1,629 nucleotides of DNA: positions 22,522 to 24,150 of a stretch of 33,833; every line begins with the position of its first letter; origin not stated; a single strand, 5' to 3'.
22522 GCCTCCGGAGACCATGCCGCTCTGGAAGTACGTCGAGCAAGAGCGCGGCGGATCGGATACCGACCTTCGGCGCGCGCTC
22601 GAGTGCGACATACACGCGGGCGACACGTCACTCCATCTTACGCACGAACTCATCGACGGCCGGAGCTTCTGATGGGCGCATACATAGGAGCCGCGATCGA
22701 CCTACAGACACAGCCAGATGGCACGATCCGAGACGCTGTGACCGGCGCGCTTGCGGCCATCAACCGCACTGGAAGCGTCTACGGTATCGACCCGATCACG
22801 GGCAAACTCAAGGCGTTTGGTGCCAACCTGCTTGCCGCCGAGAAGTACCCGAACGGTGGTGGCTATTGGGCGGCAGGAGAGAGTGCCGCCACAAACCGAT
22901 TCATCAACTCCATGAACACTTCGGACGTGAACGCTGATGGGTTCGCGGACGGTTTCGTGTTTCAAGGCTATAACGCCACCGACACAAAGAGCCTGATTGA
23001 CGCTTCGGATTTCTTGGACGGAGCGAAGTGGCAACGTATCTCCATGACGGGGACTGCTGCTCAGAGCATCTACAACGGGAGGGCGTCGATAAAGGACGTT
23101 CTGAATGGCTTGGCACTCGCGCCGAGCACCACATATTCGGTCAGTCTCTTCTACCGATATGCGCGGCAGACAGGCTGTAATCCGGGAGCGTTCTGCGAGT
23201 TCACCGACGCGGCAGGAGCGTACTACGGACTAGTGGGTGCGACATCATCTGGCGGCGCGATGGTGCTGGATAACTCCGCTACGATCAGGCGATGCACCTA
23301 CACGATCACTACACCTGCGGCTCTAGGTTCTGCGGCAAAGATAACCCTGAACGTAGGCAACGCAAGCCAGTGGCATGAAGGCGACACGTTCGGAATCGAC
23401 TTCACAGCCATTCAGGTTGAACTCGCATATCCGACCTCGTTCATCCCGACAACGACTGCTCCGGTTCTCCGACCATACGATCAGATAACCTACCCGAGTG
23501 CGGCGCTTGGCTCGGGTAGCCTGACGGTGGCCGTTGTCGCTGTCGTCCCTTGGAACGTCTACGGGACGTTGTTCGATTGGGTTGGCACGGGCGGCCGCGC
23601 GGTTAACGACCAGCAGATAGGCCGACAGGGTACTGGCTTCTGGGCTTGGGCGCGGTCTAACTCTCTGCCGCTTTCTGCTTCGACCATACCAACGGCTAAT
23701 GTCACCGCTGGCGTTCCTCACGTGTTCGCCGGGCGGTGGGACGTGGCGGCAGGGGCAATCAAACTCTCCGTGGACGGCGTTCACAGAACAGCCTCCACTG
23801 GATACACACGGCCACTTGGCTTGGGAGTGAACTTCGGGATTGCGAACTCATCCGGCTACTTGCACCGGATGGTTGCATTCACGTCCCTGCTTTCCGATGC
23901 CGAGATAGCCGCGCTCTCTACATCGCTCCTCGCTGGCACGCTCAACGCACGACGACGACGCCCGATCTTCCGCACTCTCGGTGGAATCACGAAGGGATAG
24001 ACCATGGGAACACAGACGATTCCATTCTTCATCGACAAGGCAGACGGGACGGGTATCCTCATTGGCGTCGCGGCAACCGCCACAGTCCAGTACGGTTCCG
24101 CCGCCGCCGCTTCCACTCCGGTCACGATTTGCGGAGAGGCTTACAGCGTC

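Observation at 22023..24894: Lower-GC3 island (HNH, secreted protein, LamG/CBM-like protein, repeat protein) inserted between head and neck genes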

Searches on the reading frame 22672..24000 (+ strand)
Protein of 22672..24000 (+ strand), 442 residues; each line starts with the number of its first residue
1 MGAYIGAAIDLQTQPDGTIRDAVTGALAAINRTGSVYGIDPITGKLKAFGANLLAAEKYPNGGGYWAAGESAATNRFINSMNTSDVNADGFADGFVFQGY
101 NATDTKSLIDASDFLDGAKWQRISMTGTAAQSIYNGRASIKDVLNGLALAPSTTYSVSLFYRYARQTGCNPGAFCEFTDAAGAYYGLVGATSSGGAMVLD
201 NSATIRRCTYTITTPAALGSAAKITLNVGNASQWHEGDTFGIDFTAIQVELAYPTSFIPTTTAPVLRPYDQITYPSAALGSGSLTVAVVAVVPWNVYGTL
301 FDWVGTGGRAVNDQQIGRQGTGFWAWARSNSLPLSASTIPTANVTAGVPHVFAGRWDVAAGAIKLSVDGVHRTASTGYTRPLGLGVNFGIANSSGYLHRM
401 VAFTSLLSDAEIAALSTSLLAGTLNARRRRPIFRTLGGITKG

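Call 5: search_protein_families(library=pfam, proteins=[window:22672-24000:+], max_evalue=0.1)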
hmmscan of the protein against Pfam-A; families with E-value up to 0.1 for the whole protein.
window:22672-24000:+ (442 aa): 0 families

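Call 6: search_protein_families(library=phrogs, proteins=[window:22672-24000:+], max_evalue=0.01)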
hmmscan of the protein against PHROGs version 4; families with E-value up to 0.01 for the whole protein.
window:22672-24000:+ (442 aa): 0 families

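Call 8: search_dna_similar(query=window:22672-24000:+, collection=phages, mode=protein, max_rows=30, max_evalue=0.001)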
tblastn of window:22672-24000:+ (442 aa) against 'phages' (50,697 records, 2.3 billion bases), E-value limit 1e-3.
No match.

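Call 9: find_homologous_proteins(query=window:22672-24000:+)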
Query window:22672-24000:+ (442 aa): 1 proteins with E <= 0.001 among 8000 candidates.
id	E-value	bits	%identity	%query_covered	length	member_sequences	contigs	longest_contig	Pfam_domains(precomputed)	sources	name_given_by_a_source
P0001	1.1e-288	975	100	100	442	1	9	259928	-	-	-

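Call 12: find_encoding_contigs(protein=P0001, flank=10000, max_places=10)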
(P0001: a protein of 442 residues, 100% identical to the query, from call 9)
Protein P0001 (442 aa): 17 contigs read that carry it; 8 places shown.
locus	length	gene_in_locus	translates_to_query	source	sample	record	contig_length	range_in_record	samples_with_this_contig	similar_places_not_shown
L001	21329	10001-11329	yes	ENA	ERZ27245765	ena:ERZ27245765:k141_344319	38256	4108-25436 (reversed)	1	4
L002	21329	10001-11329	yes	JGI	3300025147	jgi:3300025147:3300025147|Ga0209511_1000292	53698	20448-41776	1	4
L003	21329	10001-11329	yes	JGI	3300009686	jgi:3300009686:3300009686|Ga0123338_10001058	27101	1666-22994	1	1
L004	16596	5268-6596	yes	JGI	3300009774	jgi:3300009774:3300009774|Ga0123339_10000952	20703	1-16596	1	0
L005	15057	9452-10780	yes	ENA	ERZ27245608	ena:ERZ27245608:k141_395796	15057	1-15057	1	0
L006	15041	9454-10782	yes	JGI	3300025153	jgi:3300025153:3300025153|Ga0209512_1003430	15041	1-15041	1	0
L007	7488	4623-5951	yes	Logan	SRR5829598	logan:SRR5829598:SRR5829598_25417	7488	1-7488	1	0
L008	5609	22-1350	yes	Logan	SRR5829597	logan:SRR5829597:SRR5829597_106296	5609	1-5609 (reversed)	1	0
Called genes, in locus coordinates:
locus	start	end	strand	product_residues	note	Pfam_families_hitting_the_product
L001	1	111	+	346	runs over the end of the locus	-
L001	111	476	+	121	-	-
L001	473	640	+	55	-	-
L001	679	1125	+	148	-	-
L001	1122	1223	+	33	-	-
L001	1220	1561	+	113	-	-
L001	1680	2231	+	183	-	PF01844:HNH, PF14279:HNH_5 (weak)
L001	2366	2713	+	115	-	-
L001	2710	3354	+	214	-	PF05119:Terminase_4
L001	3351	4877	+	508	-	PF03354:TerL_ATPase, PF03237:Terminase_6N (faint), PF20441:TerL_nuclease (faint)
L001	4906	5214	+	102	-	-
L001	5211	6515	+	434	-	PF04860:Phage_portal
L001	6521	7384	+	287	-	PF00574:CLP_protease, PF25145:NfeD1b_N (faint)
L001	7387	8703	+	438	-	PF05065:Phage_capsid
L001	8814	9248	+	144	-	-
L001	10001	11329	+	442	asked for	-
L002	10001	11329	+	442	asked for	-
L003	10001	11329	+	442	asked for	-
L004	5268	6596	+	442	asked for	-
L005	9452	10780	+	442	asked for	-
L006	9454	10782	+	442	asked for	-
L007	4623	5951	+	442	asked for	-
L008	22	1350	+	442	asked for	-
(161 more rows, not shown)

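Call 14: find_related_loci(query=window:22672-24000:+, collection=viral_contigs, flank=10000)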
Query window:22672-24000:+ (442 aa) in viral_contigs; peptide patterns used: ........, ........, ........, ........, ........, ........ (x = any residue, [..] = any of these).
3 stretches matched a pattern, but none encodes a relative of the query by tblastn (E <= 1e-3).

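Call 25: search_protein_representatives(protein=window:22672-24000:+)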
Query: 442 residues. Proteins with E-value up to 0.001 (for the whole library): 30; up to 1e-10: 14; up to 1e-30: 4. The best 30 are listed.
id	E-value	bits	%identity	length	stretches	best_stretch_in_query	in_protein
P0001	3.5e-289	975.3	100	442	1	1-442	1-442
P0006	1.6e-51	192.3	32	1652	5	1-425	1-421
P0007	6.4e-45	170.5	42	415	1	3-425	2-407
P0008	3.1e-34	135.3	36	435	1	1-428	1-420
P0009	2.8e-26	109.1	31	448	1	4-442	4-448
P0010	1.4e-22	96.9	34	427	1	3-424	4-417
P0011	6.1e-22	94.8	32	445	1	1-431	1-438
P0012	1.1e-19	87.4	32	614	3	1-91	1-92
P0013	5.9e-18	81.7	31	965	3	41-427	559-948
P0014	9.5e-18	81.0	33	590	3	1-103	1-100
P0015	8.1e-14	68.1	31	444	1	4-425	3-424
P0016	3.6e-13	65.9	31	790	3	133-423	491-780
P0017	2.2e-11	60.1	27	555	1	17-418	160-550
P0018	2.8e-11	59.7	31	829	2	15-427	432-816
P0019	2.6e-10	56.5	31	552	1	17-293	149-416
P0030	1.1e-04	37.9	29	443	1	17-427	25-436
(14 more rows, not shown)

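Call 27: search_protein_families(library=pfam, alignment_id=A1, max_evalue=0.01)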
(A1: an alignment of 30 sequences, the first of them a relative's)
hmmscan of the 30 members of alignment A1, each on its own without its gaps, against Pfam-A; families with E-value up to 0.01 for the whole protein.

A. member 1, P0001 (442 aa): 0 families

B. families by the number of members that match (of 30 scanned): 7 families
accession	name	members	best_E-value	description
PF13385.13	Laminin_G_3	9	4.1e-21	Concanavalin A-like lectin/glucanases superfamily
PF02018.23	CBM_4_9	6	6.1e-10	Carbohydrate binding domain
PF07963.17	N_methyl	5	1.6e-06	Prokaryotic N-terminal methylation motif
PF00041.27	fn3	1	3.4e-23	Fibronectin type III domain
PF16656.11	Pur_ac_phosph_N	1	2.9e-19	Purple acid Phosphatase, N-terminal domain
PF17425.8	Arylsulfotran_N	1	0.0019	Arylsulfotransferase Ig-like domain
PF16655.11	PhoD_N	1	0.0024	PhoD-like phosphatase, N-terminal domain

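Call 28: search_solved_structures(query=A1, max_evalue=1, show_alignments=2)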
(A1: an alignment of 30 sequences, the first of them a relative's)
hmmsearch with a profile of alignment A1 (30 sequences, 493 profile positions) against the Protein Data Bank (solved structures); distinct sequences matched with E-value up to 1: 8.
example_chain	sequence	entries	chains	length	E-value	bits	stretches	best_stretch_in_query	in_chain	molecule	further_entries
6tb9_F3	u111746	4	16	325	2.4e-08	36.4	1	62-269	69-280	Head spike fiber Rcc01080 | Uncharacterized protein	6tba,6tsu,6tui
9b45_v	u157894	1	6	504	0.0011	21.1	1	75-258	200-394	gp46 Baseplate wedge 2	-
8env_K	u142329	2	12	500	0.0011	21.1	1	75-258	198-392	Structural protein gp45 | Triplex gp45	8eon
4qvs_A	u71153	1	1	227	0.0015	20.6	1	277-411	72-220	S-layer domain-containing protein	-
6er2_A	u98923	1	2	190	0.01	17.9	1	264-411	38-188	BNR/Asp-box repeat protein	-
6er3_A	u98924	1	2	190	0.011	17.8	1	264-411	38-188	BNR/Asp-box repeat protein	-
6er4_A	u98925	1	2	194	0.011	17.8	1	264-411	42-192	BNR/Asp-box repeat protein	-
3jxs_A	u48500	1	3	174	0.11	14.4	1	113-213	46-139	Xylanase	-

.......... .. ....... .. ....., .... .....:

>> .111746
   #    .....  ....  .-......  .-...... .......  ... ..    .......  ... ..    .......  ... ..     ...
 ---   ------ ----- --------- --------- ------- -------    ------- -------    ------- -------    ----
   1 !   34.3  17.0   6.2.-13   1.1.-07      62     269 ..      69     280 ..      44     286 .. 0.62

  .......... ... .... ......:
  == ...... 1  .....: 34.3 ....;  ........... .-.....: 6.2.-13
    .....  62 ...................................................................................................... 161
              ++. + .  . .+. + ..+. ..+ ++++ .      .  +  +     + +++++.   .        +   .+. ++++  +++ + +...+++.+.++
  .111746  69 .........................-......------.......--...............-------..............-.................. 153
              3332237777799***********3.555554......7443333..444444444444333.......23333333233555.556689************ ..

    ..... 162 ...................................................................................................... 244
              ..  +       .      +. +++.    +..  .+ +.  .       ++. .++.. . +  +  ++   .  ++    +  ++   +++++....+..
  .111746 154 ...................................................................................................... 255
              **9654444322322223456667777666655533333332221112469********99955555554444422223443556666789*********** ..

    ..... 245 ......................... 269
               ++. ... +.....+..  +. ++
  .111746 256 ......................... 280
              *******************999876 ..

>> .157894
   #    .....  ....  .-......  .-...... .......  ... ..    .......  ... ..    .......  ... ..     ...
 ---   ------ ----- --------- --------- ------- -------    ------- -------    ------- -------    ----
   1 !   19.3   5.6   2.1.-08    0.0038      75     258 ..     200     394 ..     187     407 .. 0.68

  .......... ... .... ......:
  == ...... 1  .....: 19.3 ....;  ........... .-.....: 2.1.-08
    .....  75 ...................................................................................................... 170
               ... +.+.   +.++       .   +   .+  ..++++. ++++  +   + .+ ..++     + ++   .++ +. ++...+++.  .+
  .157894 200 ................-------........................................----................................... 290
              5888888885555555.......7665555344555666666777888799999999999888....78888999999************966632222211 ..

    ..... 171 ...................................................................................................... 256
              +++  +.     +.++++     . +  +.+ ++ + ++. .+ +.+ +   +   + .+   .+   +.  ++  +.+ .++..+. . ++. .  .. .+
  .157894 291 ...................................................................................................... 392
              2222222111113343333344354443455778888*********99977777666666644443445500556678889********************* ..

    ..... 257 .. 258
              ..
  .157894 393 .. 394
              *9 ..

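Call 30: find_encoding_contigs(protein=P0007, flank=10000, max_places=3)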
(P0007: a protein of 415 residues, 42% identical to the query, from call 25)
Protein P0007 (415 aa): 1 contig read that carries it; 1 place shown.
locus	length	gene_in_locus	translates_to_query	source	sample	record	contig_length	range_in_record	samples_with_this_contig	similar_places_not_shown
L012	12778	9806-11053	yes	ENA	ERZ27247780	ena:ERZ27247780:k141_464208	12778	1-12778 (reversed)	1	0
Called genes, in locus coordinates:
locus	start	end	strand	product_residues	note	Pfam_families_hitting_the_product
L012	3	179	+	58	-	?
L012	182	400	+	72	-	-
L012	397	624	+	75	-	-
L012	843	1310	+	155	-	-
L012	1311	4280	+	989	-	PF14890:Intein_splicing, PF14528:LAGLIDADG_3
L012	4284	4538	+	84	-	PF09723:Zn_ribbon_8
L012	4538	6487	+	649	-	PF16510:P22_portal (faint)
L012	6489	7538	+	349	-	-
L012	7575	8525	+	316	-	-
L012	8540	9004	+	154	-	-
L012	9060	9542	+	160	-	-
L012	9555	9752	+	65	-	-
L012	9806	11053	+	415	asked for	-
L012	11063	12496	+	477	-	-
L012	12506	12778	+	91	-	?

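Call 40: find_encoding_contigs(protein=P0008, flank=10000, max_places=2)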
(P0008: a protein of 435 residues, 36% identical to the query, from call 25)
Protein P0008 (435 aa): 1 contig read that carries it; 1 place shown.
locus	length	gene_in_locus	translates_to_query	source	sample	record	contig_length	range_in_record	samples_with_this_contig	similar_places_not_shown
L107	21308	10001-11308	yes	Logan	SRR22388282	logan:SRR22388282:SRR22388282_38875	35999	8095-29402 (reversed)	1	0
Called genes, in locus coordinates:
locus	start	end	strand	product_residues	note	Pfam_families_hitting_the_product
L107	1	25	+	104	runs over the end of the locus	-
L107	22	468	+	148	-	PF13392:HNH_3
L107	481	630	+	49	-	-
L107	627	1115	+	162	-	-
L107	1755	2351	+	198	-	PF02195:ParB_N (weak)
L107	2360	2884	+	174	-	-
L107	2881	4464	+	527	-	-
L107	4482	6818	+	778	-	PF04860:Phage_portal, PF04233:Phage_Mu_F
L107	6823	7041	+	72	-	-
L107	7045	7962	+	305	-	PF04586:Peptidase_S78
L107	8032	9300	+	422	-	PF05065:Phage_capsid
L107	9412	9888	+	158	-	-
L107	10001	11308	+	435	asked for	-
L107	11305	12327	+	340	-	-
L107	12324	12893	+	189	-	-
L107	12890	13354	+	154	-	-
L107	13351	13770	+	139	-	-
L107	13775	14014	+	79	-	-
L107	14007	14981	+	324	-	PF18906:Phage_tube_2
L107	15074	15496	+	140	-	-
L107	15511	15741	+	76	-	-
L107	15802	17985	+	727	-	PF10145:PhageMin_Tail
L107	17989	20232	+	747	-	-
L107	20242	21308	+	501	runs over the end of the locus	-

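Call 41: find_encoding_contigs(protein=P0009, flank=10000, max_places=2)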
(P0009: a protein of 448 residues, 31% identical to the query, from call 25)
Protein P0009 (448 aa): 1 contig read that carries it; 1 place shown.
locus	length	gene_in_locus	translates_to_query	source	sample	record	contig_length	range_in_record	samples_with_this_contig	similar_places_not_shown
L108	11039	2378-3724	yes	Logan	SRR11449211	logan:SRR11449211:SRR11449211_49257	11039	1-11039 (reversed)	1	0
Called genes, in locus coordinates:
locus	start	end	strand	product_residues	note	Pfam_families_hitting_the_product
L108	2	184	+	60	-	?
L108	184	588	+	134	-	-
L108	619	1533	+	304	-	PF10124:Mu-like_gpT, PF25209:Phage_capsid_4, PF10124:Mu-like_gpT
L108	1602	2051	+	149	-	-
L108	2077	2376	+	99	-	-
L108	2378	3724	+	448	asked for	-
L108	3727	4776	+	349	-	-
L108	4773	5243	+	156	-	-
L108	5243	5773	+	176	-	-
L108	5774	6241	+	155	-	-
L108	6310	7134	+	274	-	PF13205:Big_5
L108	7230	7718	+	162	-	-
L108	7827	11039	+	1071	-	?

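Call 51: predict_structure(alignment_id=A3)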
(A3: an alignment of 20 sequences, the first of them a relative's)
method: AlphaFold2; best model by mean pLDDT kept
length: 442 residues; sequences in the alignment: 20
mean_pLDDT: 72.4   pTM: 0.71
mean pLDDT of the five models: 72.4, 71.9, 70.6, 70.3, 69.3
residues with pLDDT >= 90: 14; 70-90: 287; 50-70: 100; < 50: 41
segments of 3 or more residues with pLDDT < 50: 190-194, 379-393, 425-442
pLDDT, mean of each block of 10 residues (from residue 1): 86 89 90 81 81 81 75 80 85 75 80 80 82 61 57 80 76 75 62 52 75 74 73 77 85 75 78 76 78 63 68 72 72 59 68 80 80 57 38 65 88 86 48 32 26
secondary structure, 60 per line:
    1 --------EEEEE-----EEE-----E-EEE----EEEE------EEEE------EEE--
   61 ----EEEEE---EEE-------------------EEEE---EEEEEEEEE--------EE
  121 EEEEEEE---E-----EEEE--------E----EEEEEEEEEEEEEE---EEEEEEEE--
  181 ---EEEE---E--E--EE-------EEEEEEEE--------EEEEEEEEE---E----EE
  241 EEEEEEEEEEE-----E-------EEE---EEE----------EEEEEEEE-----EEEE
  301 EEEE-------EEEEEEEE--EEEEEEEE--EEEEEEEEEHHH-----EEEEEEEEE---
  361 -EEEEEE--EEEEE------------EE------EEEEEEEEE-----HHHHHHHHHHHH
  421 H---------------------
elements in order: E9-13 E19-21 E29-31 E36-39 E46-49 E56-58 E65-69 E73-75 E95-98 E102-110 E119-127 E137-140 E154-167 E171-178 E184-187 E206-213 E222-230 E239-251 E265-267 E271-273 E284-291 E297-304 E312-319 E322-329 E332-340 E349-357 E362-367 E370-374 E395-403 H409-421

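Call 56: fold_search(model_id=the predicted structure, library=pdb)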
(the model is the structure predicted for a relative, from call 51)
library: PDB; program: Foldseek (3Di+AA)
matches with E <= 10: 1754; with E <= 0.001: 53
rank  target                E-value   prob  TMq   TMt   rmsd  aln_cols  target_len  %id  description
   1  3ecq_B                1.4e-05  0.97  0.21  0.09  25.0       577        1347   10  Endo-alpha-N-acetylgalactosaminidase from Streptococcus pneumoniae: SeMet structure (released 2008-09-09)
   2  3ecq_A                1.7e-05  0.97  0.21  0.09  25.4       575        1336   10  Endo-alpha-N-acetylgalactosaminidase from Streptococcus pneumoniae: SeMet structure (released 2008-09-09)
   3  4xup_F                3.7e-05  1.00  0.25  0.32  19.1       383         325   10  Structure of the N-terminal CBM22-1-CBM22-2 tandem domain from Paenibacillus barcinonensis Xyn10C (released 2015-06-03)
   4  4xup_D                3.8e-05  1.00  0.27  0.35  16.5       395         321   11  Structure of the N-terminal CBM22-1-CBM22-2 tandem domain from Paenibacillus barcinonensis Xyn10C (released 2015-06-03)
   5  8qft                  6.0e-05  1.00  0.29  0.12   3.1       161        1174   12  X-ray structure of non-toxic non-hemagglutinin (NTNH) protein from botulinum neurotoxin serotype X (released 2024-08-14)
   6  4f83                  6.3e-05  1.00  0.27  0.29   4.2       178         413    7  Crystal structure of the receptor binding domain of botulinum neurotoxin mosaic serotype C/D with a tetraethylene glycol (released 2012-06-20)
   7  4xup_B                8.1e-05  1.00  0.27  0.35  19.2       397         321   10  Structure of the N-terminal CBM22-1-CBM22-2 tandem domain from Paenibacillus barcinonensis Xyn10C (released 2015-06-03)
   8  6v55_A                8.9e-05  1.00  0.25  0.16  12.7       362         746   10  Full extracellular region of zebrafish Gpr126/Adgrg6 (released 2020-01-15)
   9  5hp6                  8.9e-05  0.99  0.27  0.15  25.3       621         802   11  Structure of AbnA, a GH43 extracellular arabinanase from Geobacillus stearothermophilus (a new conformational state) (released 2017-02-01)
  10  1w0o                  1.8e-04  0.98  0.20  0.13  22.7       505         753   10  Vibrio cholerae sialidase (released 2004-07-08)
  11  8pvq                  2.1e-04  1.00  0.27  0.54   5.8       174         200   15  Crystal Structure of Human PTX3 C-terminal domain (released 2024-07-24)
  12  4han_A                2.1e-04  0.99  0.23  0.33  15.8       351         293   11  Crystal structure of Galectin 8 with NDP52 peptide (released 2013-03-20)
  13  3asi                  2.1e-04  0.97  0.18  0.20  21.2       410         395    9  Alpha-Neurexin-1 ectodomain fragment; LNS5-EGF3-LNS6 (released 2011-04-13)
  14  8s50_A                2.2e-04  1.00  0.27  0.49   4.1       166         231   15  Cryo-EM structure of the C terminal region of PTX3 with a section of coiled-coil (released 2025-01-22)
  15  9k6n_A                2.3e-04  1.00  0.27  0.54   4.3       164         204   16  Pentraxin Domain of PTX3 Tetramer (released 2025-10-22)
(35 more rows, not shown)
